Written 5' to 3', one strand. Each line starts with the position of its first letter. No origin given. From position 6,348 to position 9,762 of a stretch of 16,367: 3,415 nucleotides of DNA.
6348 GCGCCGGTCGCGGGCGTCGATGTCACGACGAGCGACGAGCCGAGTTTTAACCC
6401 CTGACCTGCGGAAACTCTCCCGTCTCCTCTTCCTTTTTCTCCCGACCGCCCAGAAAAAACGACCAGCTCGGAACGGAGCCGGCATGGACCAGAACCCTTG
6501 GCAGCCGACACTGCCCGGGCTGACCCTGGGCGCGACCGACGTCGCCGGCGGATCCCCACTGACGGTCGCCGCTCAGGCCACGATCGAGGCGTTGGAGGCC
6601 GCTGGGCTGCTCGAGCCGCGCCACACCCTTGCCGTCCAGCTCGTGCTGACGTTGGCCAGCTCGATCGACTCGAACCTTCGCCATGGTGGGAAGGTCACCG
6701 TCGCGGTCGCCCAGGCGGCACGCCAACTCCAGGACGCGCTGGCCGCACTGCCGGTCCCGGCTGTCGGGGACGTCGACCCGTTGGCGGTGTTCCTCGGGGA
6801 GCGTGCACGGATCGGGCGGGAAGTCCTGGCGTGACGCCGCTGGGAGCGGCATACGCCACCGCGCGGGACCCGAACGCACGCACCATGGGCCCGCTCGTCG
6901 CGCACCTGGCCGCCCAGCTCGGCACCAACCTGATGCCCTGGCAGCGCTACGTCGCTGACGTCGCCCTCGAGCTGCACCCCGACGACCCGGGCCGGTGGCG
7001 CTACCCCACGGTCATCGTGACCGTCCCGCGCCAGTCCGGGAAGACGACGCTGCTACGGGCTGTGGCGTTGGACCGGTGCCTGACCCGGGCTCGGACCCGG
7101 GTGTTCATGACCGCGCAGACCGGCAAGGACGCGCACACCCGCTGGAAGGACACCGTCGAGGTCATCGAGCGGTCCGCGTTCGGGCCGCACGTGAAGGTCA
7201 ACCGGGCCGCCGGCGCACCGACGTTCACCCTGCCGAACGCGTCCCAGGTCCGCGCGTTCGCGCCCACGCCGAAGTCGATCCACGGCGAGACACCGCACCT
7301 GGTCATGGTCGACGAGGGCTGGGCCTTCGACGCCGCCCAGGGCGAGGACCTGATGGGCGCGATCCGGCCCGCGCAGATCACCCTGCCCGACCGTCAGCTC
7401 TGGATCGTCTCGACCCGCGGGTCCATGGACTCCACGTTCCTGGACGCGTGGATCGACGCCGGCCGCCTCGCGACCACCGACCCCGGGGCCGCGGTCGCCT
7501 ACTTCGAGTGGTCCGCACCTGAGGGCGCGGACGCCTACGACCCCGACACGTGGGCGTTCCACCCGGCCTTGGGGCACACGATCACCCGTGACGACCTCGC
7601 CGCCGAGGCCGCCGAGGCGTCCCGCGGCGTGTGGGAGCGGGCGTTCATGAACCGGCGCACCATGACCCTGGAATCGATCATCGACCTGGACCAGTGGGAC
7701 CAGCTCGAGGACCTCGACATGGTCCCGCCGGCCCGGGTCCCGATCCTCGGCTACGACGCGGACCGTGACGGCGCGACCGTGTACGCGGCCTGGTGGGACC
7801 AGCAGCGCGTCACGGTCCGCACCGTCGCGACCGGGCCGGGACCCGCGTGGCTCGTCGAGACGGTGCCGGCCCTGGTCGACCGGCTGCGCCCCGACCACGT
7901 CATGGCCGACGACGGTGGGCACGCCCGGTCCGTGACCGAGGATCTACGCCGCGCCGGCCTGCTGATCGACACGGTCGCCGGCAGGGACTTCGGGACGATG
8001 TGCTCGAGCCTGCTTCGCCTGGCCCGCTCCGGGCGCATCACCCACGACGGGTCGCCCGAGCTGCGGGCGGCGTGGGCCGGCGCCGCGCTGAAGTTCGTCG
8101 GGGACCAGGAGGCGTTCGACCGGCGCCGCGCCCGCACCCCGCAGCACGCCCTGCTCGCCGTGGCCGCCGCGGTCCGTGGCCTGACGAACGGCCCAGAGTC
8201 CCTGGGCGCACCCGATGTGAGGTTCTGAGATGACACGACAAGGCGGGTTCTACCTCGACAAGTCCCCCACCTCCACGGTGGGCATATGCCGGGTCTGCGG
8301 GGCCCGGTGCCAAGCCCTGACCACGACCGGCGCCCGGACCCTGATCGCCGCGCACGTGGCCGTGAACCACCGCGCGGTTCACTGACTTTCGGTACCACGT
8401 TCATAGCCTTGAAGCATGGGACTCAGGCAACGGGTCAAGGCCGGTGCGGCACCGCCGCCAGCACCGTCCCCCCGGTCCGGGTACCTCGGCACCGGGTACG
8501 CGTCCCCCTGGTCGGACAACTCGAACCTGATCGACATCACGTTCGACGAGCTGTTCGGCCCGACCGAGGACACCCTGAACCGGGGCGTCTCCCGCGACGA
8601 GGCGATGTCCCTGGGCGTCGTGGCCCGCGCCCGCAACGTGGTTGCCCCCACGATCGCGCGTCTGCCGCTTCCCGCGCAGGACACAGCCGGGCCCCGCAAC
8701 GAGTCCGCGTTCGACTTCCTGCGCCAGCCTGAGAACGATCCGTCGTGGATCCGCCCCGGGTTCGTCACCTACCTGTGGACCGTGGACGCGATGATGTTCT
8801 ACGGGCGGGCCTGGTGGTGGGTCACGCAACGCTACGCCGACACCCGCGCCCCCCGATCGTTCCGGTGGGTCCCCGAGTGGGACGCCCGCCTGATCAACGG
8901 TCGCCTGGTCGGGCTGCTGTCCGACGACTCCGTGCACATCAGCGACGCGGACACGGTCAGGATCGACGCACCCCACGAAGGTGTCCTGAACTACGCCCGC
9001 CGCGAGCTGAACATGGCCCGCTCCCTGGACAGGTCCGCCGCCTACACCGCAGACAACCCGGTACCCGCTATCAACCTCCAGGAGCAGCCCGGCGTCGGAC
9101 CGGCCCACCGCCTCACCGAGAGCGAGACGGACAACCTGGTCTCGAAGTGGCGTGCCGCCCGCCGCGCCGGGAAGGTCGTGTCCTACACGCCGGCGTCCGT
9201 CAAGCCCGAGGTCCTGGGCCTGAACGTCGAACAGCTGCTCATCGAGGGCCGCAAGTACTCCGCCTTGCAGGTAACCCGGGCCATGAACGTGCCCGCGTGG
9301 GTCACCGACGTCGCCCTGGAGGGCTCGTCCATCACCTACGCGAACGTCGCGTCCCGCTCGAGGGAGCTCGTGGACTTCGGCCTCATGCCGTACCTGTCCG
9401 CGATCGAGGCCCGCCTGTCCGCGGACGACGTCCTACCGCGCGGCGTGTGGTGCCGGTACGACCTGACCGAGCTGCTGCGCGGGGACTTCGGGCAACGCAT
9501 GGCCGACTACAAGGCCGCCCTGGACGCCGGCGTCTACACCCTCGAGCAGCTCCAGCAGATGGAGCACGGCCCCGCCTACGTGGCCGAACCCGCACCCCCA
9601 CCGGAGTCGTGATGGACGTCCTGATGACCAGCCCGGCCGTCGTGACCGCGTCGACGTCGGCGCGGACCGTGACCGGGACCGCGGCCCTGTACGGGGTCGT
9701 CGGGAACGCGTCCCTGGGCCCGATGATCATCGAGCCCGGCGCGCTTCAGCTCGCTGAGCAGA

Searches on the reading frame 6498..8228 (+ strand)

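Call 10: search_protein_families(library=pfam, proteins=[window:6498-8228:+], max_evalue=0.01)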
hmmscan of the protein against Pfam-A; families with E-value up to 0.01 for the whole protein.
window:6498-8228:+ (576 aa): 2 families
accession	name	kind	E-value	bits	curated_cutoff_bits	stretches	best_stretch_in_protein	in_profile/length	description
PF03237.21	Terminase_6N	-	2.3e-05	24.6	22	1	177-322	5-150/215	Terminase large subunit, T4likevirus-type, N-terminal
PF13604.12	AAA_30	-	0.0089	16.2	27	0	177-294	26-117/191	AAA domain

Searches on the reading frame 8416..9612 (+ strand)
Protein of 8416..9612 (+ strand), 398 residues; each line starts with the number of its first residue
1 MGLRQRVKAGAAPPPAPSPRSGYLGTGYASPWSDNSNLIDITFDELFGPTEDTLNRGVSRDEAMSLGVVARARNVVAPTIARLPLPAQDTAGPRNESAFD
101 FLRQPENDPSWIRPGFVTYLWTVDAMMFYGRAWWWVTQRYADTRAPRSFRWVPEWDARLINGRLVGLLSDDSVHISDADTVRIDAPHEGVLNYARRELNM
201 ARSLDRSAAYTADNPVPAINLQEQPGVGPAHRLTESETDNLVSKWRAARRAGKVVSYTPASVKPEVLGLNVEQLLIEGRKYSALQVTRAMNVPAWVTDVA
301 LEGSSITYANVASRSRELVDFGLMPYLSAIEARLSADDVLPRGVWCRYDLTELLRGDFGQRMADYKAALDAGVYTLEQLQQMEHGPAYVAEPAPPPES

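Call 10: search_protein_families(library=pfam, proteins=[window:8416-9612:+], max_evalue=0.01)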
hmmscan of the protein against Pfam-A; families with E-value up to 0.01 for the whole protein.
window:8416-9612:+ (398 aa): 1 family
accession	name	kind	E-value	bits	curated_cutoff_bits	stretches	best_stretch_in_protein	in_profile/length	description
PF04860.17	Phage_portal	-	4.2e-24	85.8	39.1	1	68-382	2-319/321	Phage portal protein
